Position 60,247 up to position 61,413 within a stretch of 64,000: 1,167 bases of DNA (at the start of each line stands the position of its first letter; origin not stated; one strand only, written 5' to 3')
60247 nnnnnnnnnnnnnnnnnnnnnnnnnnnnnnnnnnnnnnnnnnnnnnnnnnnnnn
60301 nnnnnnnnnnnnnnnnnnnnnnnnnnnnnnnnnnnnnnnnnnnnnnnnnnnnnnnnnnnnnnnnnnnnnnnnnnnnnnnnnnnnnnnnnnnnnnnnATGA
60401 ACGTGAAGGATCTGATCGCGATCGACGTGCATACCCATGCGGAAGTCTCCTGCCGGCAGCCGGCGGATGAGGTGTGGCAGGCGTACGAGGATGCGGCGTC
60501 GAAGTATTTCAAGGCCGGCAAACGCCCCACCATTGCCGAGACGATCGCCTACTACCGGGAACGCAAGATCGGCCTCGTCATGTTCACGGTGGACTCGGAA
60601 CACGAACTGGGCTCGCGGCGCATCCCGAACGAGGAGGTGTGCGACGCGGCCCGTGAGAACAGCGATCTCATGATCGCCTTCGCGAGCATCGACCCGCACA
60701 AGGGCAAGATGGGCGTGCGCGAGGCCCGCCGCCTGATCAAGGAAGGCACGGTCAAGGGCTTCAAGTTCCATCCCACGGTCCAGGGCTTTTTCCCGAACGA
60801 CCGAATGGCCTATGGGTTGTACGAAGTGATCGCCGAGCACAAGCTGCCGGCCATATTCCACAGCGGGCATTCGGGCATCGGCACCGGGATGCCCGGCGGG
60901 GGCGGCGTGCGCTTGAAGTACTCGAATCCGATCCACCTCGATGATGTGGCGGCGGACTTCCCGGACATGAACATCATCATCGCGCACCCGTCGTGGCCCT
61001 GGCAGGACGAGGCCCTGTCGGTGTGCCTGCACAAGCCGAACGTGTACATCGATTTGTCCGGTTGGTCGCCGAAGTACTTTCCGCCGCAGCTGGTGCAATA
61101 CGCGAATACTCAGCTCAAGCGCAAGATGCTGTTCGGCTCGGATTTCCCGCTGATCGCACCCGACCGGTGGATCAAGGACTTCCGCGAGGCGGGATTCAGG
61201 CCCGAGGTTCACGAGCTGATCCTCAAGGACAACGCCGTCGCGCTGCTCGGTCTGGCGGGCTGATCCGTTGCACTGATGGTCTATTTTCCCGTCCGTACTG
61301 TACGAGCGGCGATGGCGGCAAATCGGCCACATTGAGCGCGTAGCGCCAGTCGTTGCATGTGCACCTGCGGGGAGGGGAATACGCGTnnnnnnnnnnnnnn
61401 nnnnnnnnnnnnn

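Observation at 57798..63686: MarR, fused hydratase/dehydrogenase, amidohydrolase, LigM and CmcJ-like genes in one unit: CoA-dependent beta-oxidative side-chain shortening joined to THF-dependent O-demethylation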

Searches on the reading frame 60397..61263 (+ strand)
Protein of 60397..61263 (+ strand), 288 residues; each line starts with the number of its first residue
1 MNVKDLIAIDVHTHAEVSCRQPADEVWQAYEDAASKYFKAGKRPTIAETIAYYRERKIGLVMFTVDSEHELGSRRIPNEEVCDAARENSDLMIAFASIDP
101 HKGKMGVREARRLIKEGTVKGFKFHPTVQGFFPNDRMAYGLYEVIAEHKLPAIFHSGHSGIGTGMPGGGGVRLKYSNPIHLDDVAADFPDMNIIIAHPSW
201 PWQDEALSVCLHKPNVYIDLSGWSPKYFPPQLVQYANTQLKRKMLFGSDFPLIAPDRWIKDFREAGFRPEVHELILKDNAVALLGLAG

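Call 3: search_protein_families(library=pfam, proteins=[window:60397-61263:+])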
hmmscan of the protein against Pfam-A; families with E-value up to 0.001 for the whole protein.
window:60397-61263:+ (288 aa): 1 family
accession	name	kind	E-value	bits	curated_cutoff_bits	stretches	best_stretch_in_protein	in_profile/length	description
PF04909.20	Amidohydro_2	-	3.5e-45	155.4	26.4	1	9-286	1-289/289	Amidohydrolase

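Call 4: search_protein_families(library=ncbifam, proteins=[window:60397-61263:+])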
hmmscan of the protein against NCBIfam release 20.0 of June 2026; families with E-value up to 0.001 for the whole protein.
window:60397-61263:+ (288 aa): 0 families

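Call 6: search_solved_structures(query=window:60397-61263:+, max_evalue=0.01, show_alignments=2)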
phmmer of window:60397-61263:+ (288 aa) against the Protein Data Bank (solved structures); distinct sequences matched with E-value up to 0.01: 1.
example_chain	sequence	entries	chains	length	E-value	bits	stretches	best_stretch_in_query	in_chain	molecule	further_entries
3irs_A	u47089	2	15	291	5e-20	75.4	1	76-288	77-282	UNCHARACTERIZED PROTEIN BB4693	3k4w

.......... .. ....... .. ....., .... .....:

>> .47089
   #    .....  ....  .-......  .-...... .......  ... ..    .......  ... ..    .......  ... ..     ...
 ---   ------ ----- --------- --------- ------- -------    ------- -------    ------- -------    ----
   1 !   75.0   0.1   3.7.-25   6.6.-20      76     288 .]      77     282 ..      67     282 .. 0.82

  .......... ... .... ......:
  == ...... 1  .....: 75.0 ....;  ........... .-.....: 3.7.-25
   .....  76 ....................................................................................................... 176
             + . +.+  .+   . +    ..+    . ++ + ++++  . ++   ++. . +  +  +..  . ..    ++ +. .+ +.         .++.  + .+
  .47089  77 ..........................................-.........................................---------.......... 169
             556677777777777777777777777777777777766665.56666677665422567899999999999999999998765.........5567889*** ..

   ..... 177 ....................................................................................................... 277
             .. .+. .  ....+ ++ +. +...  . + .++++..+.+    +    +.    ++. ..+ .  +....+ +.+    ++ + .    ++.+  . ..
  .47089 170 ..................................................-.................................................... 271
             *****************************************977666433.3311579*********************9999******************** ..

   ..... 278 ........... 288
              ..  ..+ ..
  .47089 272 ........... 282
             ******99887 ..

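Call 7: find_homologous_proteins(query=window:60397-61263:+)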
Query window:60397-61263:+ (288 aa): 8000 proteins with E <= 0.001 among 8000 candidates; the best 120 are listed.
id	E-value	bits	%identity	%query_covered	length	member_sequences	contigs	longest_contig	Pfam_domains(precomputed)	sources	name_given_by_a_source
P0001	3.1e-194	662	72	99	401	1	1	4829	PF04909.21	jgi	jgi:predicted TIM-barrel fold metal-dependent hydrolase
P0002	1.1e-185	634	93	99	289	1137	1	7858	PF04909.21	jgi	jgi:predicted TIM-barrel fold metal-dependent hydrolase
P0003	6.1e-183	625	91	100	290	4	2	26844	PF04909.21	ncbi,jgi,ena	jgi:predicted TIM-barrel fold metal-dependent hydrolase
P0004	6.5e-183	625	91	100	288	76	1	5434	PF04909.21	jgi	jgi:predicted TIM-barrel fold metal-dependent hydrolase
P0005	2.1e-179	613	90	99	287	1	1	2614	PF04909.21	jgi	jgi:uncharacterized protein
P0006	5.2e-179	612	90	100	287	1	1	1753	PF04909.21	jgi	-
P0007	7.4e-179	612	91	99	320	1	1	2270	PF04909.21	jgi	jgi:predicted TIM-barrel fold metal-dependent hydrolase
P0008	1.2e-177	608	88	99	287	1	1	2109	PF04909.21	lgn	-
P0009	3.8e-177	606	89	99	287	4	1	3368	PF04909.21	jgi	jgi:uncharacterized protein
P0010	6.2e-177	605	88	100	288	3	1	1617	PF04909.21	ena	-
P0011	7.4e-177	605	89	99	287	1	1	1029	PF04909.21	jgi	jgi:uncharacterized protein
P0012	9.2e-177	605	89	99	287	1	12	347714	PF04909.21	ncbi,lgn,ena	-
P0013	1.7e-176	604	88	99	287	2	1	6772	PF04909.21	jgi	-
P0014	4.1e-176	603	89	99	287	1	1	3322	PF04909.21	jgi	jgi:predicted TIM-barrel fold metal-dependent hydrolase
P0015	4.1e-176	603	88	99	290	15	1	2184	PF04909.21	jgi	jgi:predicted TIM-barrel fold metal-dependent hydrolase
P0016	5.9e-176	602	88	99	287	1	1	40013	PF04909.21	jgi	jgi:predicted TIM-barrel fold metal-dependent hydrolase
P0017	1.2e-175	601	88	99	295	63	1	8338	PF04909.21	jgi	-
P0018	1.4e-175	601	88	99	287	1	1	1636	PF04909.21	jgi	jgi:predicted TIM-barrel fold metal-dependent hydrolase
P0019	2.0e-175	600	88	99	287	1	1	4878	PF04909.21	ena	-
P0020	2.4e-175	600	87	99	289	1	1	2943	PF04909.21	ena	-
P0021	2.8e-175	600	88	99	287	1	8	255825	PF04909.21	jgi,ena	jgi:predicted TIM-barrel fold metal-dependent hydrolase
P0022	4.0e-175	599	88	99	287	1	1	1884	PF04909.21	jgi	jgi:uncharacterized protein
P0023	4.0e-175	599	88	99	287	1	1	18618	PF04909.21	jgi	jgi:predicted TIM-barrel fold metal-dependent hydrolase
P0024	8.4e-175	598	88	99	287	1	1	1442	PF04909.21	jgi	jgi:predicted TIM-barrel fold metal-dependent hydrolase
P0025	1.0e-174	598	88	99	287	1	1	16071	PF04909.21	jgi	jgi:uncharacterized protein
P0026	1.0e-174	598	88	99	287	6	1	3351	PF04909.21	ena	-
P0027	1.4e-174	598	88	99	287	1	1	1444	PF04909.21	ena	-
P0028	1.9e-174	597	88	99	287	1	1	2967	PF04909.21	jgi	jgi:uncharacterized protein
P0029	2.2e-174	597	87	100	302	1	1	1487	PF04909.21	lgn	-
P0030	7.2e-174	595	86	99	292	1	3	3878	PF04909.21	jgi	-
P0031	1.1e-173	595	88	99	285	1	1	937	PF04909.21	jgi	-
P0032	1.2e-173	594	88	99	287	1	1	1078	PF04909.21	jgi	jgi:uncharacterized protein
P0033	1.3e-173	594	87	99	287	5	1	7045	PF04909.21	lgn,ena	-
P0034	2.7e-173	593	87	100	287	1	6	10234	PF04909.21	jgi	jgi:predicted TIM-barrel fold metal-dependent hydrolase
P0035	3.6e-173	593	87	99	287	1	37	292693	PF04909.21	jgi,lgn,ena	jgi:predicted TIM-barrel fold metal-dependent hydrolase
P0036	3.8e-173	593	87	100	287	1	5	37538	PF04909.21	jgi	jgi:predicted TIM-barrel fold metal-dependent hydrolase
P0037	3.8e-173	593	87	100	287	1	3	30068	PF04909.21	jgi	jgi:uncharacterized protein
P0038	5.3e-173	592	87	100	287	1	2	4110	PF04909.21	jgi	jgi:uncharacterized protein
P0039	5.3e-173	592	87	100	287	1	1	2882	PF04909.21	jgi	jgi:uncharacterized protein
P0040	6.5e-173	592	85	99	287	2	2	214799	PF04909.21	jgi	jgi:predicted TIM-barrel fold metal-dependent hydrolase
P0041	1.0e-172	591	87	100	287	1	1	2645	PF04909.21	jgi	jgi:uncharacterized protein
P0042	1.1e-172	591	86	100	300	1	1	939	PF04909.21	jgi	jgi:predicted TIM-barrel fold metal-dependent hydrolase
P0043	1.8e-172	591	85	99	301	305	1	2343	PF04909.21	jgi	jgi:predicted TIM-barrel fold metal-dependent hydrolase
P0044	2.4e-172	590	86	99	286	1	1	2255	PF04909.21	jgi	jgi:uncharacterized protein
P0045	2.6e-172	590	87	99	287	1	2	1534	PF04909.21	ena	-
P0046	3.0e-172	590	86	99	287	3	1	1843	PF04909.21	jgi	jgi:predicted TIM-barrel fold metal-dependent hydrolase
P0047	4.6e-172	589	85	100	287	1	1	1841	PF04909.21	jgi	jgi:predicted TIM-barrel fold metal-dependent hydrolase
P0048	4.8e-172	589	86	99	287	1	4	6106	PF04909.21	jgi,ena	-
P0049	5.6e-172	589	86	99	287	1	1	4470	PF04909.21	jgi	jgi:uncharacterized protein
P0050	6.0e-172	589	85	99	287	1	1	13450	PF04909.21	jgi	jgi:uncharacterized protein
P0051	6.3e-172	589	87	100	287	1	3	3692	PF04909.21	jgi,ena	jgi:hypothetical protein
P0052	7.8e-172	589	87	99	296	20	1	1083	PF04909.21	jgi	jgi:hypothetical protein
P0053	8.2e-172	588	87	100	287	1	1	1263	PF04909.21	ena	-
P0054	1.1e-171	588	87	100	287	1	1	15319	PF04909.21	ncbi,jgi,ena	ncbi:MAG: hypothetical protein RJB26_2250 [Pseudomonadota bacterium]|jgi:predicted TIM-barrel fold m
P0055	1.3e-171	588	86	99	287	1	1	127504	PF04909.21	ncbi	-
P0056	1.3e-171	588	87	99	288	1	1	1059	PF04909.21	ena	-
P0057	1.3e-171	588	85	100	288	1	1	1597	PF04909.21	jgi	jgi:uncharacterized protein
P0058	1.5e-171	588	86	100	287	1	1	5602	PF04909.21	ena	-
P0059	1.7e-171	587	85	100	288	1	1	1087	PF04909.21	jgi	jgi:predicted TIM-barrel fold metal-dependent hydrolase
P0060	1.7e-171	587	85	99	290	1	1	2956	PF04909.21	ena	-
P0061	1.9e-171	587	86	100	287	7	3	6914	PF04909.21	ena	-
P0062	2.0e-171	587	86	99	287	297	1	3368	PF04909.21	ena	-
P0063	2.4e-171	587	86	99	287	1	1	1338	PF04909.21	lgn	-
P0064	2.4e-171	587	85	99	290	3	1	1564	PF04909.21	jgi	jgi:hypothetical protein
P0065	2.7e-171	587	86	99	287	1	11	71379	PF04909.21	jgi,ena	jgi:predicted TIM-barrel fold metal-dependent hydrolase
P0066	2.7e-171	587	86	99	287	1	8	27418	PF04909.21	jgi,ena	jgi:hypothetical protein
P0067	2.8e-171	587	85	99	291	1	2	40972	PF04909.21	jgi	jgi:predicted TIM-barrel fold metal-dependent hydrolase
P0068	3.7e-171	586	85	99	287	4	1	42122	PF04909.21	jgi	-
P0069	3.8e-171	586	86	100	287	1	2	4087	PF04909.21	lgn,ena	-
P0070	4.2e-171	586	86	99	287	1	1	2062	PF04909.21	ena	-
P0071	4.2e-171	586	86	100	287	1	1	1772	PF04909.21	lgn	-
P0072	4.3e-171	586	85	99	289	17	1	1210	PF04909.21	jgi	jgi:predicted TIM-barrel fold metal-dependent hydrolase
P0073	4.3e-171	586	86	100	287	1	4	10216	PF04909.21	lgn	-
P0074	5.8e-171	586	86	100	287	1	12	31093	PF04909.21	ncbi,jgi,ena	jgi:predicted TIM-barrel fold metal-dependent hydrolase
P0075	6.3e-171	586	85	99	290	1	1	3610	PF04909.21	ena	-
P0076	6.9e-171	585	84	99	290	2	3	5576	PF04909.21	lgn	-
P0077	7.0e-171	585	85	100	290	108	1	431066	PF04909.21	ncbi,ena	-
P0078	8.3e-171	585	85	99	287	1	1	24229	PF04909.21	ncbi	-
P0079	8.5e-171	585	86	100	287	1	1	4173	PF04909.21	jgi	jgi:uncharacterized protein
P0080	8.5e-171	585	85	99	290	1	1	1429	PF04909.21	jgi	jgi:hypothetical protein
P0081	9.1e-171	585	85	99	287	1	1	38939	PF04909.21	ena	-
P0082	9.2e-171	585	86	99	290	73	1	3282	PF04909.21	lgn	-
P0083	1.0e-170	585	86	100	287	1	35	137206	PF04909.21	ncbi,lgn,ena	-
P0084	1.0e-170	585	85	99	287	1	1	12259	PF04909.21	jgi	jgi:hypothetical protein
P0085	1.1e-170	585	86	100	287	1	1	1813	PF04909.21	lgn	-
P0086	1.4e-170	584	85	98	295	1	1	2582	PF04909.21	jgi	jgi:predicted TIM-barrel fold metal-dependent hydrolase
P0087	1.4e-170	584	86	100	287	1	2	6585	PF04909.21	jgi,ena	-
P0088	1.5e-170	584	85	99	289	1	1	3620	PF04909.21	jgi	jgi:predicted TIM-barrel fold metal-dependent hydrolase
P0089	1.6e-170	584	85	100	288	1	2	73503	PF04909.21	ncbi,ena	-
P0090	1.7e-170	584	85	100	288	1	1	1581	PF04909.21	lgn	-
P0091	1.9e-170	584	86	99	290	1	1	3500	PF04909.21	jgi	jgi:predicted TIM-barrel fold metal-dependent hydrolase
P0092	2.0e-170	584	86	100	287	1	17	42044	PF04909.21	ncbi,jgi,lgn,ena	jgi:predicted TIM-barrel fold metal-dependent hydrolase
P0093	2.4e-170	584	86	99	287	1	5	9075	PF04909.21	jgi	jgi:uncharacterized protein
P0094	2.7e-170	584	86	99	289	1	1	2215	PF04909.21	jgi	jgi:uncharacterized protein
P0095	2.7e-170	584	85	99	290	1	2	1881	PF04909.21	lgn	-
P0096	2.8e-170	583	85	99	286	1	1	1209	PF04909.21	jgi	jgi:hypothetical protein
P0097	2.8e-170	583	86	100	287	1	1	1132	PF04909.21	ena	-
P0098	3.0e-170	583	86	100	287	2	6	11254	PF04909.21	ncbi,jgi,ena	jgi:predicted TIM-barrel fold metal-dependent hydrolase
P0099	3.1e-170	583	85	99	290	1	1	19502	PF04909.21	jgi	jgi:predicted TIM-barrel fold metal-dependent hydrolase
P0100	3.3e-170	583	85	99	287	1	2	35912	PF04909.21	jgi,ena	jgi:uncharacterized protein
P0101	3.4e-170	583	84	100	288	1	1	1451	PF04909.21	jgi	jgi:uncharacterized protein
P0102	3.6e-170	583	85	99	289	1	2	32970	PF04909.21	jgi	jgi:predicted TIM-barrel fold metal-dependent hydrolase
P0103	3.8e-170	583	86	100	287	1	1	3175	PF04909.21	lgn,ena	-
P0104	3.8e-170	583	86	100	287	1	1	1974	PF04909.21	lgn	-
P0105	3.9e-170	583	86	100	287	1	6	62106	PF04909.21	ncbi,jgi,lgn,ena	jgi:predicted TIM-barrel fold metal-dependent hydrolase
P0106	4.1e-170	583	86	100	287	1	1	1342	PF04909.21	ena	-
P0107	4.3e-170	583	85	99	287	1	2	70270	PF04909.21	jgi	jgi:predicted TIM-barrel fold metal-dependent hydrolase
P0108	5.3e-170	583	86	100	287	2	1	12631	PF04909.21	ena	-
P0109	5.4e-170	583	84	100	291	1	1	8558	PF04909.21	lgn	-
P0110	5.7e-170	582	85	100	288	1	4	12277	PF04909.21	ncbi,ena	-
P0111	6.3e-170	582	84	99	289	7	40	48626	PF04909.21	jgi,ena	jgi:predicted TIM-barrel fold metal-dependent hydrolase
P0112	7.2e-170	582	84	99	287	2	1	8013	PF04909.21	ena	-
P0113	7.3e-170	582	84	99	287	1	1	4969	PF04909.21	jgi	jgi:predicted TIM-barrel fold metal-dependent hydrolase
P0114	7.3e-170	582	85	100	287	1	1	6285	PF04909.21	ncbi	-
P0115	7.3e-170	582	85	100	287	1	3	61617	PF04909.21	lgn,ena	-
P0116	7.6e-170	582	86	100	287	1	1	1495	PF04909.21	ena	-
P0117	7.9e-170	582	85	100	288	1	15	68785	PF04909.21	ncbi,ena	-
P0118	9.2e-170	582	84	100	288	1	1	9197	PF04909.21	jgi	jgi:predicted TIM-barrel fold metal-dependent hydrolase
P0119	1.1e-169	582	85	99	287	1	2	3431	PF04909.21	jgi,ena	-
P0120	1.4e-169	581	85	100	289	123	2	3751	PF04909.21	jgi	-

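Call 16: find_encoding_contigs(protein=P0003, flank=10000, max_places=4)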
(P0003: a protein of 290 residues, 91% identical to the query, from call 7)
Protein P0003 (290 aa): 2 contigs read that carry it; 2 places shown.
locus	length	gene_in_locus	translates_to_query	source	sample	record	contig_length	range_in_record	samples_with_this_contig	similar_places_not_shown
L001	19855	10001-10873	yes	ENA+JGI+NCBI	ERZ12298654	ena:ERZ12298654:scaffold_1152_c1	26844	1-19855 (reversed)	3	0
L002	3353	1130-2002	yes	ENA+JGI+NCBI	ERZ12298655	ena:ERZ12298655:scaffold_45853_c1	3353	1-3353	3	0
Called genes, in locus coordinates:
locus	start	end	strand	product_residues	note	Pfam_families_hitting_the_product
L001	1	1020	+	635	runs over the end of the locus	PF05448:AXE1 (faint), PF01738:DLH, PF02129:Peptidase_S15, PF20434:BD-FAE, PF00561:Abhydrolase_1 (weak), PF00326:Peptidase_S9, PF02230:Abhydrolase_2 (faint), PF12146:Hydrolase_4 (weak)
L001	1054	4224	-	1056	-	PF00400:WD40, PF23098:Beta-prop_NOL10_N, PF23381:Beta-prop_IFT122_1st, PF24805:EIF3I, PF24807:WD40_CDC20-Fz, PF24814:WD40_Prp19, PF24817:WD40_WDHD1_1st, PF25168:Beta-prop_WDR36-Utp21_2nd, +163 more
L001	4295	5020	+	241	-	PF07730:HisKA_3, PF13581:HATPase_c_2 (weak), PF02518:HATPase_c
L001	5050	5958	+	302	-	PF00165:HTH_AraC (faint), PF12833:HTH_18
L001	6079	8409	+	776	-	PF07715:Plug, PF00593:TonB_dep_Rec_b-barrel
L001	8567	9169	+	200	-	PF01161:PBP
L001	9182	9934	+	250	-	PF09339:HTH_IclR, PF01614:IclR_C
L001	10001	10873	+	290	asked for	PF04909:Amidohydro_2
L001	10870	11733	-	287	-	PF00528:BPD_transp_1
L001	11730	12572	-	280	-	PF00528:BPD_transp_1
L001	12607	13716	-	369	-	PF00005:ABC_tran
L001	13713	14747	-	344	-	PF01547:SBP_bac_1, PF13416:SBP_bac_8, PF13343:SBP_bac_6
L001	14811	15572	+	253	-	PF00702:Hydrolase, PF12710:HAD (weak), PF13419:HAD_2, PF13242:Hydrolase_like (weak)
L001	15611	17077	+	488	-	PF04389:Peptidase_M28 (faint), PF01546:Peptidase_M20, PF07687:M20_dimer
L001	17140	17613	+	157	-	PF07883:Cupin_2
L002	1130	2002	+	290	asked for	PF04909:Amidohydro_2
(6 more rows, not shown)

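Call 17: find_encoding_contigs(protein=P0077, flank=10000, max_places=4)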
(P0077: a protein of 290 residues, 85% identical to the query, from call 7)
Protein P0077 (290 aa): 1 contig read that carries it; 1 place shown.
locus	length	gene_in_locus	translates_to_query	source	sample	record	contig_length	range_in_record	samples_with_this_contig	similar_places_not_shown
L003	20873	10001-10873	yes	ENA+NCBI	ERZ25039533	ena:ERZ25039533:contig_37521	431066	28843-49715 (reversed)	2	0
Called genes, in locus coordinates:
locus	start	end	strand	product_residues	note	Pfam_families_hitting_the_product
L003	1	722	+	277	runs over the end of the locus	PF13145:Rotamase_2, PF13616:Rotamase_3, PF00639:Rotamase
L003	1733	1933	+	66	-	-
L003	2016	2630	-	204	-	PF07978:NIPSNAP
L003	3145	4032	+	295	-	PF03734:YkuD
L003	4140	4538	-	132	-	PF00005:ABC_tran (weak)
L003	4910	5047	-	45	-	-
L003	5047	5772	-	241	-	PF00005:ABC_tran, PF12399:BCA_ABC_TP_C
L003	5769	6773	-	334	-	PF02653:BPD_transp_2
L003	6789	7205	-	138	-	PF02653:BPD_transp_2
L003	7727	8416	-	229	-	PF13458:Peripla_BP_6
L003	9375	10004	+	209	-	PF01047:MarR, PF12802:MarR_2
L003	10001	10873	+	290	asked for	PF04909:Amidohydro_2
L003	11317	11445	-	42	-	-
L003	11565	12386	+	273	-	PF07690:MFS_1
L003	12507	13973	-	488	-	PF01471:PG_binding_1, PF05257:CHAP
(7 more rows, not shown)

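Call 26: search_dna_similar(query=window:60397-61263:+, collection=plasmids, mode=protein, max_rows=60, max_evalue=1e-10)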
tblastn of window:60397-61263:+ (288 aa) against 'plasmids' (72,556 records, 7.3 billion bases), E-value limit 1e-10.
Records with a match: 159; places in all: 170; records where one place covers at least 80% of the query: 99.
Best place of each record, by identity: 60-80% 14; <60% 145.
By first word of the organism name: Pseudosulfitobacter 43; Sphingobium 12; Bacillus 9; Streptomyces 8; Haloferax 8; Thermus 7; Rhodococcus 6; Rhizobium 5; Novosphingobium 5; Natrinema 5; and 42 more.
By predicted mobility (MOB-suite, as given by PLSDB): non-mobilizable 133; mobilizable 14; conjugative 12.
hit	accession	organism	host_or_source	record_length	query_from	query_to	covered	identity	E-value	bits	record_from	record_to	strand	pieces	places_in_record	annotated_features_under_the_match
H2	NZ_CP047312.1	Pseudomonas putida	whole organism,soil sample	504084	1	287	100%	79.4%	9e-144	453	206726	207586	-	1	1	amidohydrolase family protein | HAD hydrolase-like protein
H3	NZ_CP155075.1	Paraburkholderia sp. PREW-6R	single cell,Phlox subulata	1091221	1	286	99%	72.1%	2e-129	412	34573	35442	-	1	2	none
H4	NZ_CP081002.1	Sphingobium sp. V4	cell culture,soil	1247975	6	287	98%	67.5%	2e-110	357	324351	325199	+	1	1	record has no annotation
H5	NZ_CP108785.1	Embleya sp. NBC_00888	-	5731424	1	288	100%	63.8%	7e-102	333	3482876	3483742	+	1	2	none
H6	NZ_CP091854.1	Terrarubrum flagellatum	cell culture,forest soil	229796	1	286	99%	63.5%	9e-112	361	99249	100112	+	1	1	amidohydrolase family protein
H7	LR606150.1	Rhizobium sp. Q54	paddy soil contaminated with arsenic ...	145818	1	286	99%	62.9%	6e-110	356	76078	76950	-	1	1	4-hydroxyphenyl-beta-ketoacyl-CoA hydrolase | MarR family transcriptional regulator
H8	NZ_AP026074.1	Streptomyces nigrescens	-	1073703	1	286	99%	62.5%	1e-101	332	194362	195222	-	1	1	none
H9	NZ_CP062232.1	Rhizobium sp. TH2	Sainfoin,pure bacterial culture,Nodule ...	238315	1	280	97%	62.5%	1e-108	352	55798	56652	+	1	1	amidohydrolase family protein | MarR family transcriptional regulator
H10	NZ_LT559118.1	Nonomuraea gerenzanensis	-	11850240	1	286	99%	60.8%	1e-103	338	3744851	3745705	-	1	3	none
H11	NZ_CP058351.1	Peteryoungia desertarenae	Pure culture,Saline Desert Soil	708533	1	286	99%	60.5%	2e-104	340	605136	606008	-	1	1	amidohydrolase family protein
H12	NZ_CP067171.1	Paracoccus aestuarii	cell culture,isolated from tidal flat ...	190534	1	286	99%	60.5%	1e-103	337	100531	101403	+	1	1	amidohydrolase family protein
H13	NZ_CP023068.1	Sinorhizobium sojae CCBAU 05684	G.max,nodule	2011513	8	287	97%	61.7%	1e-104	341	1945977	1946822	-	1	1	record has no annotation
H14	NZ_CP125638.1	Rhizobium leguminosarum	Phaseolus vulgaris,Pure culture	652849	1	286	99%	60.1%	3e-102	334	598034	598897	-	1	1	amidohydrolase family protein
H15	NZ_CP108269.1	Streptomyces sp. NBC_00046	-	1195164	1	286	99%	59.7%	1e-103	338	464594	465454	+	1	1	record has no annotation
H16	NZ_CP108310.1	Streptomyces sp. NBC_00012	-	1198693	1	286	99%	59.7%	1e-103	338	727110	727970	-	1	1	record has no annotation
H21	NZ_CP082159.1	Rhodococcus opacus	bacterial isolate,soil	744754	6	288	98%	59.2%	2e-95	315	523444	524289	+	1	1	amidohydrolase family protein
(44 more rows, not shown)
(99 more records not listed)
